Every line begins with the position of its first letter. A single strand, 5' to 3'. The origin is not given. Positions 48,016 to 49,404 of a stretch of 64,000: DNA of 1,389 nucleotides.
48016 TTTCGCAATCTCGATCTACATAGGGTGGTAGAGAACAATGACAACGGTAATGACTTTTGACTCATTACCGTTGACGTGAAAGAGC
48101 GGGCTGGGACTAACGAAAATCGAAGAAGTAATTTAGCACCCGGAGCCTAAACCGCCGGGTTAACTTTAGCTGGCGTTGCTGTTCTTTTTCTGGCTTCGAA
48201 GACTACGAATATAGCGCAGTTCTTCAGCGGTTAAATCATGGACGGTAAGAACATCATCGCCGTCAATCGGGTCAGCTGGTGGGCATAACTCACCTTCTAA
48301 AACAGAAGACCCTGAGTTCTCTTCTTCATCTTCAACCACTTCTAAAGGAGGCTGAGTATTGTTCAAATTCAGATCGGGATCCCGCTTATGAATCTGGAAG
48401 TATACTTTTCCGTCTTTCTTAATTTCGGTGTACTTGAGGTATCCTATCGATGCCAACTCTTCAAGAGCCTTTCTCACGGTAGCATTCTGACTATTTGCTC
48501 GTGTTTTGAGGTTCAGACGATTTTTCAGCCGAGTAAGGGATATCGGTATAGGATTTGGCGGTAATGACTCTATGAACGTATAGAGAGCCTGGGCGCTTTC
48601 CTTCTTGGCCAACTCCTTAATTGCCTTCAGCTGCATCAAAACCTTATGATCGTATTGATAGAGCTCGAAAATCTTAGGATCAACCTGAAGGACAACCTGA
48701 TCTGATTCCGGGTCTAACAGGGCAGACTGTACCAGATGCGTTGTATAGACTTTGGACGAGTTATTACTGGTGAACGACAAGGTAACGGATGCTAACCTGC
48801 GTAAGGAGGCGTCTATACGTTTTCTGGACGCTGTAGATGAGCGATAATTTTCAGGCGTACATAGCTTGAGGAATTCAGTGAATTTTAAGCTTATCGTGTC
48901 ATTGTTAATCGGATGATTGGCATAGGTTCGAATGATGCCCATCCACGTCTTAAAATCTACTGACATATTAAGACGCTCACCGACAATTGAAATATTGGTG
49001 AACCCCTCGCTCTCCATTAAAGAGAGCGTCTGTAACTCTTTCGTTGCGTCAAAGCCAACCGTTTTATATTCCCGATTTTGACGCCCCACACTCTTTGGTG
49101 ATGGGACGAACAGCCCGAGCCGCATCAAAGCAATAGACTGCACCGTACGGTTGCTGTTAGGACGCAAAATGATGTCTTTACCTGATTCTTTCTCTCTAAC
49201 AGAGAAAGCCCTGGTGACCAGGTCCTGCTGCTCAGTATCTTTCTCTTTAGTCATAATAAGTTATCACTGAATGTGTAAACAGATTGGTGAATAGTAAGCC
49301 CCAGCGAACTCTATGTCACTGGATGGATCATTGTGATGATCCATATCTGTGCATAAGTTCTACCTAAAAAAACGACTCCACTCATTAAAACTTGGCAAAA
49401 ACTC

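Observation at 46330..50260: P1-RepA/RepFIB-type replicon with iterons upstream and a large array of inverted-repeat units downstream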

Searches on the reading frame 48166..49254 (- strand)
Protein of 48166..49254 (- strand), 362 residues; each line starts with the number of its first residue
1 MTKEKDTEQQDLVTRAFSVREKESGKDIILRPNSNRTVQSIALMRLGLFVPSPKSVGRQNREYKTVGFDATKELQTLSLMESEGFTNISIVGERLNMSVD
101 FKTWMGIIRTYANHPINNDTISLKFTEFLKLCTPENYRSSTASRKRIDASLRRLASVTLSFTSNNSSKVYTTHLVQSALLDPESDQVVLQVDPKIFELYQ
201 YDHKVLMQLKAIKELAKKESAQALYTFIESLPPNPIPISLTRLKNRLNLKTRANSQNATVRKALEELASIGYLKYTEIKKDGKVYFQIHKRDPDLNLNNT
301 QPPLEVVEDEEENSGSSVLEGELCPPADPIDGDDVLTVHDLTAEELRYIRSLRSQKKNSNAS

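Call 6: search_protein_families(proteins=[window:48166-49254:-], library=ncbifam)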
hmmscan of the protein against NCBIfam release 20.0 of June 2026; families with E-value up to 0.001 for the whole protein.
window:48166-49254:- (362 aa): 0 families

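Call 7: profile_search(protein=window:48166-49254:-)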
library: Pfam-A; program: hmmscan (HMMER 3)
A. the first sequence (362 residues): domains with independent E <= 10: 1; with E <= 0.001: 0
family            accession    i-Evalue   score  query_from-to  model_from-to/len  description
TBPIP             PF07106.19       0.16    12.4     249-286        26-60/62  TBPIP/Hop2 winged helix domain

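Call 19: search_solved_structures(query=window:48166-49254:-, max_evalue=10, show_alignments=2)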
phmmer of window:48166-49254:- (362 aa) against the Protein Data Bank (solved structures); distinct sequences matched with E-value up to 10: 5.
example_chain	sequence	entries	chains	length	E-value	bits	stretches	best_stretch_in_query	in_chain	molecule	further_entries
8weh_A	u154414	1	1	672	0.045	16.4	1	225-284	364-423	MALE DISCOVERER 1-INTERACTING RECEPTOR-LIKE KINASE 2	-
8wef_A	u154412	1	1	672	0.079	15.6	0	226-284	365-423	MALE DISCOVERER 1-INTERACTING RECEPTOR-LIKE KINASE 2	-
8weg_A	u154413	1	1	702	0.093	15.4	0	226-284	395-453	MALE DISCOVERER 1-INTERACTING RECEPTOR-LIKE KINASE 2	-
8wei_A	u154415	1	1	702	0.096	15.4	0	226-284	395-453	MALE DISCOVERER 1-INTERACTING RECEPTOR-LIKE KINASE 2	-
1i94_H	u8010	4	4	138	0.97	12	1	234-292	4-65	30S RIBOSOMAL PROTEIN S8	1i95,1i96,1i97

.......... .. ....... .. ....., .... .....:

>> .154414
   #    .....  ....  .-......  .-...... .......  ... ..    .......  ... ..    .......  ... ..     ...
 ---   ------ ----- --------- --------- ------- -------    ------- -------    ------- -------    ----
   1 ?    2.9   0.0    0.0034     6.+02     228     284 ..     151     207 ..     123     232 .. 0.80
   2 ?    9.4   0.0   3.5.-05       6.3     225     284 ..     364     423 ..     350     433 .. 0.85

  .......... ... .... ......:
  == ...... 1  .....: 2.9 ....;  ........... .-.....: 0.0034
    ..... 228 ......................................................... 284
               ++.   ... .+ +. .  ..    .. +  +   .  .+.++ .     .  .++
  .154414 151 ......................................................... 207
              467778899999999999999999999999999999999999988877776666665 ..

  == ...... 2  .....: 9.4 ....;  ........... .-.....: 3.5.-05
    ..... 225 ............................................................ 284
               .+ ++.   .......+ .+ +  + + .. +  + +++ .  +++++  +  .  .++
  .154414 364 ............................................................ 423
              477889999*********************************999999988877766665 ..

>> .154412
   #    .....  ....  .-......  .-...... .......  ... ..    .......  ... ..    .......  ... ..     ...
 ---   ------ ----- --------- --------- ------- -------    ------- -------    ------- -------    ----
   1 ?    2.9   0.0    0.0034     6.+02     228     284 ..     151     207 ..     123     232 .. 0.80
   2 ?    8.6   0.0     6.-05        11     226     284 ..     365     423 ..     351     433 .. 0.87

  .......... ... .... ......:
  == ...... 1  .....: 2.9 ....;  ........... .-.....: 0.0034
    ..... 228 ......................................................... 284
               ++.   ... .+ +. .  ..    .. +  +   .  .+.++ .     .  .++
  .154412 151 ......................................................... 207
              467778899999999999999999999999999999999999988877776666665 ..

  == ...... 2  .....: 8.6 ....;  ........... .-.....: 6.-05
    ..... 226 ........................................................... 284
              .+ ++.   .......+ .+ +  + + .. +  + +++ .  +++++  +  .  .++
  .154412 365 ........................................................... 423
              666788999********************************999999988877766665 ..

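Call 20: search_dna_similar(query=window:48166-49254:-, collection=phages, mode=protein, max_evalue=10, max_rows=20)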
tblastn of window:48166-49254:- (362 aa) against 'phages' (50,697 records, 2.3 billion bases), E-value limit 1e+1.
Records with a match: 36; places in all: 36; records where one place covers at least 80% of the query: 3.
Best place of each record, by identity: <60% 36.
By first word of the organism name: Escherichia 19; Klebsiella 6; Salmonella 5; Enterobacteria 4; Cronobacter 1; Punavirus 1.
By host as written in the record: Escherichia coli 9; - 8; Salmonella enterica subsp. enterica serovar Typhimurium strain LT2 2; Escherichia sp. STEC O157 2; Salmonella enterica subsp. enterica serovar Indiana J46 2; horse 1; Klebsiella pneumoniae 4727 1; Klebsiella pneumoniae strain 4011 1; and 10 more.
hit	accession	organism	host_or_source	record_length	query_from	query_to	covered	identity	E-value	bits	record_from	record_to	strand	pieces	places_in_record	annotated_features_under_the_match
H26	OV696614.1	Escherichia phage Cyrano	-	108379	13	314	83%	54.3%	4e-98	324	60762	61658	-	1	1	RepA Replication initiation protein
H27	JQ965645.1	Salmonella phage SSU5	Salmonella enterica subsp. enterica ...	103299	13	305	81%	55.3%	9e-99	326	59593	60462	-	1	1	putative replication protein RepA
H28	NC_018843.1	Salmonella phage SSU5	Salmonella enterica subsp. enterica ...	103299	13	305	81%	55.3%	9e-99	326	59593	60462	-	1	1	replication helicase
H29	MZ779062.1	Klebsiella phage pJN2-26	horse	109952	30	302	75%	45.2%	4e-71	246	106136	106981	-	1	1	RepB family DNA replication protein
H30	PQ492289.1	Klebsiella phage vB_KpnS_p4727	Klebsiella pneumoniae 4727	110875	30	302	75%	45.2%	4e-71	246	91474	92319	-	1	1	record has no annotation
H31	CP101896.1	Klebsiella phage GArcari-2022b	Klebsiella pneumoniae strain 4011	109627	30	302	75%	45.2%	5e-71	246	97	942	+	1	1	record has no annotation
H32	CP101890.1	Klebsiella phage GArcari-2022a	Klebsiella pneumoniae strain 9362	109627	30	302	75%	45.2%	5e-71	246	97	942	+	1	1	record has no annotation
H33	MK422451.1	Klebsiella phage ST13-OXA48phi12.3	Klebsiella pneumoniae ST13-OXA48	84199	30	302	75%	45.2%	5e-71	246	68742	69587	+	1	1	RepB family protein replication initiation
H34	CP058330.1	Klebsiella phage vB_Kpn_1825-KPC53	Klebsiella pneumoniae subsp. pneumoniae ...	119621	30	302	75%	45.2%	5e-71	246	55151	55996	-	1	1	record has no annotation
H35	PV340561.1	Escherichia phage PhiR41_1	Escherichia coli str. K-12 substr. ...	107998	30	302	75%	45.2%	1e-68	239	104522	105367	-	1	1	DNA replication protein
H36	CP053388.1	Escherichia phage CMS-2020a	Escherichia coli strain SCU-107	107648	30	302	75%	45.2%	1e-68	239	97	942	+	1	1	record has no annotation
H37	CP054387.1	Escherichia phage CMS-2020a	Escherichia coli strain SCU-175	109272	30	302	75%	45.2%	1e-68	239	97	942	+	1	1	record has no annotation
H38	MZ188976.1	Cronobacter phage JK004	Cronobacter sakazakii ATCC 29544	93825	30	297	74%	43.1%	3e-63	223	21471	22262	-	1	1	hypothetical protein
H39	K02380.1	Escherichia phage P1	Escherichia coli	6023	30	297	74%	41.3%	3e-61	218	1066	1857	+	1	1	repA: RepA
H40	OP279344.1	Escherichia phage P1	Escherichia coli strain MG1655 Z1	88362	30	297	74%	41.3%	4e-61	218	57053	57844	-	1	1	repA: RepA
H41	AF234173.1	Escherichia phage P1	-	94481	30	297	74%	41.3%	4e-61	218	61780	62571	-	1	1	100 pct identical (0 gaps) to region of repA and par genes of P1 ... | 99 pct identical (10 gaps) to fragment of P1 sequence deposited as ... | 99 pct identical (4 gaps) to repA region of P1 in P1 based vector ... | repA: RepA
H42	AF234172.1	Escherichia phage P1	-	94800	30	297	74%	41.3%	4e-61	218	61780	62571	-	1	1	100 pct identical (0 gaps) to region of repA and par genes of P1 ... | 99 pct identical (10 gaps) to fragment of P1 sequence deposited as ... | 99 pct identical (4 gaps) to repA region of P1 in P1 based vector ... | repA: RepA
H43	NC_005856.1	Escherichia phage P1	Escherichia coli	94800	30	297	74%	41.3%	4e-61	218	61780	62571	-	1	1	100 pct identical (0 gaps) to region of repA and par genes of P1 ... | 99 pct identical (10 gaps) to fragment of P1 sequence deposited as ... | 99 pct identical (4 gaps) to repA region of P1 in P1 based vector ... | repA: replication helicase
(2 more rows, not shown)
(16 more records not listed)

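Call 21: find_homologous_proteins(query=window:48166-49254:-, max_evalue=0.001)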
Query window:48166-49254:- (362 aa): 352 proteins with E <= 0.001 among 4178 candidates; the best 120 are listed.
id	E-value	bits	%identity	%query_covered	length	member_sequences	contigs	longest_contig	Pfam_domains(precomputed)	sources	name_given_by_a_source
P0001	2.3e-231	785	100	100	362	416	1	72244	-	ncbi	-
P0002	2.4e-203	693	88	99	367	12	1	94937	-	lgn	-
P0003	9.7e-198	674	85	100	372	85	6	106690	-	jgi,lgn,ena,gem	jgi:hypothetical protein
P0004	7.1e-117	409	85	62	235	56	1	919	-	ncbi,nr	ncbi:TPA: replication protein RepA, partial [Klebsiella pneumoniae]|nr:replication protein RepA [Kle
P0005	2.0e-112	394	98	52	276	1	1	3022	-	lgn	-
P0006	1.2e-102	362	62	77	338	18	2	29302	PF01051.28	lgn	-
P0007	1.6e-101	358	60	78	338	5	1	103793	PF01051.28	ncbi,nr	ncbi:RepB family plasmid replication initiator protein [Morganella morganii]|nr:RepB family plasmid 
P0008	4.5e-101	357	61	77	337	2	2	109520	PF01051.28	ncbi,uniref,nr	ncbi:replication protein RepA [Xenorhabdus sp. GDc328]|uniref:RepB family plasmid replication initia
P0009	1.2e-100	355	60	78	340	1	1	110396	PF01051.28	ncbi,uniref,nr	ncbi:replication protein RepA [Xenorhabdus sp. KJ12.1]|uniref:RepB family plasmid replication initia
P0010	7.5e-100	353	60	78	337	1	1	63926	PF01051.28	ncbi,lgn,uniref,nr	ncbi:replication protein RepA [Xenorhabdus khoisanae]|uniref:Replication protein RepA n=1 Tax=Xenorh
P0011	2.9e-99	351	53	94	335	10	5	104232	PF01051.28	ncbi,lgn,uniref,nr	ncbi:RepB family plasmid replication initiator protein [Xenorhabdus bovienii]|uniref:RepB family pla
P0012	7.8e-99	349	60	77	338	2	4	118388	PF01051.28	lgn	-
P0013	1.0e-98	349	60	79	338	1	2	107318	PF01051.28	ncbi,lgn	ncbi:RepB family plasmid replication initiator protein [Providencia rettgeri]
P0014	2.9e-98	347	55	87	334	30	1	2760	PF01051.28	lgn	-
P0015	5.3e-98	347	60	76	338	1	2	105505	PF01051.28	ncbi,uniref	ncbi:RepB family plasmid replication initiator protein [Moellerella wisconsensis]|uniref:RepB family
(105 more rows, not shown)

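Call 23: find_encoding_contigs(protein=P0003, flank=5000, max_places=4)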
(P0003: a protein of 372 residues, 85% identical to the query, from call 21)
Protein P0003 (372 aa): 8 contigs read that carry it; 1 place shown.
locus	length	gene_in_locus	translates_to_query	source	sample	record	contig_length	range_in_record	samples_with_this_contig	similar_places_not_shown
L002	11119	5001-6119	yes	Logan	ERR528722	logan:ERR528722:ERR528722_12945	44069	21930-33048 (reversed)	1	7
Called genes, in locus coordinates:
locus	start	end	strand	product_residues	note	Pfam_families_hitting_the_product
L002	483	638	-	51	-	-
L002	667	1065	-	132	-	-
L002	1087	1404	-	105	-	-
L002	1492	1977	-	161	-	-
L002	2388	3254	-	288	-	PF01051:Rep3_N (weak)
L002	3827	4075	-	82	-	-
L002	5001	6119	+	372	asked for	-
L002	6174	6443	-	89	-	-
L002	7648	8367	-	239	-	PF13391:HNH_2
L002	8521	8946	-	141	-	-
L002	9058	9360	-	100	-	-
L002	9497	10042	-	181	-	-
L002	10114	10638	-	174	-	-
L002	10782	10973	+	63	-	-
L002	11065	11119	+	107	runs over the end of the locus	-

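Call 24: find_encoding_contigs(protein=P0002, flank=5000, max_places=3)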
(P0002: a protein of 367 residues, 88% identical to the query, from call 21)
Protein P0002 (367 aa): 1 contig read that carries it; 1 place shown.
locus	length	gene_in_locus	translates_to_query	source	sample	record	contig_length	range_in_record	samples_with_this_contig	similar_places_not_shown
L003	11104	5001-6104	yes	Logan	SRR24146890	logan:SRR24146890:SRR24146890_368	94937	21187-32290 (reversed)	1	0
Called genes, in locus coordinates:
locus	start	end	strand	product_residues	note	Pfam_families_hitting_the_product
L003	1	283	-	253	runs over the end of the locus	-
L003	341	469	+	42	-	-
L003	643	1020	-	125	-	-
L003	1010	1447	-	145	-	-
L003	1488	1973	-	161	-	-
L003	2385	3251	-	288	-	PF01051:Rep3_N (weak)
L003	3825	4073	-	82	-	-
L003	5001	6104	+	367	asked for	-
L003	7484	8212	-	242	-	PF13391:HNH_2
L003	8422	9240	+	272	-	-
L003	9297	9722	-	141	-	-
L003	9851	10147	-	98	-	-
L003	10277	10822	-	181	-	-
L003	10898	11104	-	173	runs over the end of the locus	-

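Call 32: get_annotated_region(hit=H42, flank=1500)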
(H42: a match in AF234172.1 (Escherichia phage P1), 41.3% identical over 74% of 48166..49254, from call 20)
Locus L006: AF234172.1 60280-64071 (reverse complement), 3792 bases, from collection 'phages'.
description: Escherichia phage P1 mod749::IS5 c1.100 mutant, complete genome.
organism: Escherichia phage P1 (NCBI taxid 2886926)
taxonomy: Viruses; Duplodnaviria; Heunggongvirae; Uroviricota; Caudoviricetes; Punavirus; Punavirus P1
host: -; source: -; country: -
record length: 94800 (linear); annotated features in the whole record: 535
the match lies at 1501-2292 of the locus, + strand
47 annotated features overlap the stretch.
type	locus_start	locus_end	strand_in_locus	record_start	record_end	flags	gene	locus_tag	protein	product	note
misc_feature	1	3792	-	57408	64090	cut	-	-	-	-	100 pct identical (0 gaps) to region of repA and par genes of P1 contained in P1 based cloning vector pPAC4 [GenBank ...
misc_feature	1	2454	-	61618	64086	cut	-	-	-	-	99 pct identical (4 gaps) to repA region of P1 in P1 based vector pYLTAC7 [GenBank Accession Number AB020028] at nt ...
CDS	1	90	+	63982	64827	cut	upfB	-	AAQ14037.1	UpfB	unknown protein function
regulatory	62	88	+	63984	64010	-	-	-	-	promoter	predicted sigma 70 promoter P1ppfA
regulatory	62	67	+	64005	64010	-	-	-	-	minus_35_signal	P1ppfA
regulatory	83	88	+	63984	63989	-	-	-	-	minus_10_signal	P1ppfA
CDS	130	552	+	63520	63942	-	ppfA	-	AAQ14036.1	PpfA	possible periplasmic function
CDS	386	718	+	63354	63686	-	mlp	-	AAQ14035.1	Mlp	membrane lipoprotein precursor, by homology; possibly involved in regulation of lysis (by homology); region of aa 24-90 ...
misc_feature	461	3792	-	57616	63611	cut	-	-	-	-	99 pct identical (10 gaps) to fragment of P1 sequence deposited as locus PP1REP in GenBank Accession Number K02380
CDS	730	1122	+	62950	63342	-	upfA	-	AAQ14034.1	UpfA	unknown protein function; 46 pct identical to Xenorhabdus nematophila putative prophage protein (CAB58447; 129 aa); 32 ...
misc_feature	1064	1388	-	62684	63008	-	-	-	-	-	100 pct identical (0 gaps) to locus PP1REPOR in GenBank Accession Number M37080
misc_feature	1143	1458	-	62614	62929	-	-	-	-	-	100 pct identical (0 gaps) to fragment of P1 sequence deposited as locus PP1PAR1 in GenBank Accession Number M36424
rep_origin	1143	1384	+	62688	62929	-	-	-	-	-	origin of plasmid replication oriR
protein_bind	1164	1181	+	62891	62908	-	-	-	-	DnaA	-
regulatory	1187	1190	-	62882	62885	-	-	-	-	other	Dam methylation site 5 in the region of incC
misc_feature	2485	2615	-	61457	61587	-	-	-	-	-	97 pct identical (0 gaps) to fragment of P1 origin containing vector pSport2 at nt 3629..3659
misc_feature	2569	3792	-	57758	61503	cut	-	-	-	-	99 pct identical (4 gaps) to par region of P1 in P1 based vector pYLTAC7 [GenBank Accession Number AB020028] at nt ...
misc_feature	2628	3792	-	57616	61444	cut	-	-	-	-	99 pct identical (4 gaps) to fragment of P1 sequence deposited as locus ECP1PARA in GenBank Accession Number X02954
CDS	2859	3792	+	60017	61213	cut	parA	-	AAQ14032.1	ParA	encodes ParA/SopA family protein involved in active partitioning of P1 plasmid prophage at cell division; weak ATPase, ...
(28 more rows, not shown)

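Call 33: get_annotated_region(hit=H27, flank=3000)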
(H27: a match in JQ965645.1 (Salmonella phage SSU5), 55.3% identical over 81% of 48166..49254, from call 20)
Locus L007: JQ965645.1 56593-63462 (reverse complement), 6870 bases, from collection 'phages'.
description: Salmonella phage SSU5, complete genome.
organism: Salmonella phage SSU5 (NCBI taxid 1177632)
taxonomy: Viruses; Duplodnaviria; Heunggongvirae; Uroviricota; Caudoviricetes
host: Salmonella enterica subsp. enterica serovar Typhimurium strain LT2; source: -; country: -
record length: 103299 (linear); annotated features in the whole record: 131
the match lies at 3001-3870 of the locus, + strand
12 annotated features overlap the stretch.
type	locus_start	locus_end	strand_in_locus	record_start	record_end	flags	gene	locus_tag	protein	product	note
CDS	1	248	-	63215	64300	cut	-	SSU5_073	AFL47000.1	putative exonuclease subunit 1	-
CDS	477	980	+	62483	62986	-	-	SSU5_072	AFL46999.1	hypothetical protein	-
CDS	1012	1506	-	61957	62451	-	-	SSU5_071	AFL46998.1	putative GNAT family acetyltransferase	-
CDS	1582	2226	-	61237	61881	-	-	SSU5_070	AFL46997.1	hypothetical protein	-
CDS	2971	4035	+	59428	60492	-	-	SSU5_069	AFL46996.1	putative replication protein RepA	-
CDS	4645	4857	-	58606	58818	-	-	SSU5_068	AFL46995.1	putative Cre-associated protein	-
CDS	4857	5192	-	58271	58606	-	-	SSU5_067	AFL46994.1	hypothetical protein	-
CDS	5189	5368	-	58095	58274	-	-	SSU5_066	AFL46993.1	hypothetical protein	-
CDS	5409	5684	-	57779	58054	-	-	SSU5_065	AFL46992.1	hypothetical protein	-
CDS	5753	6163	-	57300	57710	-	-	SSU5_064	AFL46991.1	hypothetical protein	-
CDS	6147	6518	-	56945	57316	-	-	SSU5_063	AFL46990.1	putative NinX-like protein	-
CDS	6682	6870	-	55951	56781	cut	-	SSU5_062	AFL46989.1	putative SPFH domain / band 7 protein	-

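Call 45: search_solved_structures(query=A2, max_evalue=1)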
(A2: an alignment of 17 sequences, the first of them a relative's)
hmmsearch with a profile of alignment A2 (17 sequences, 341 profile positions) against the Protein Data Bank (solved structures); distinct sequences matched with E-value up to 1: 0.

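Call 48: profile_search(alignment_id=A2)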
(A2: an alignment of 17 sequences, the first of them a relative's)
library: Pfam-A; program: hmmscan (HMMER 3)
A. the first sequence (362 residues): domains with independent E <= 10: 1; with E <= 0.001: 0
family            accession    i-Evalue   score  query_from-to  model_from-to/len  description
TBPIP             PF07106.19       0.16    12.4     249-286        26-60/62  TBPIP/Hop2 winged helix domain
B. every sequence of the alignment scanned on its own (17 sequences): families by number of members that match
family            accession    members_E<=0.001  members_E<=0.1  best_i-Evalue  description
Rep3_N            PF01051.27                14              14        1.2e-11  Initiator Replication protein, WH1
Rep3_C            PF21205.3                  1              10        9.3e-04  Initiator Rep protein, WH2
LytTR             PF04397.21                 0               3        1.7e-03  LytTr DNA-binding domain
TrfA              PF07042.17                 0               1        1.4e-02  TrfA protein
VPS13_M           PF25033.1                  0               1        2.7e-02  VPS13-like family middle region
DUF7152           PF23662.1                  0               1        4.8e-02  Domain of unknown function (DUF7152)
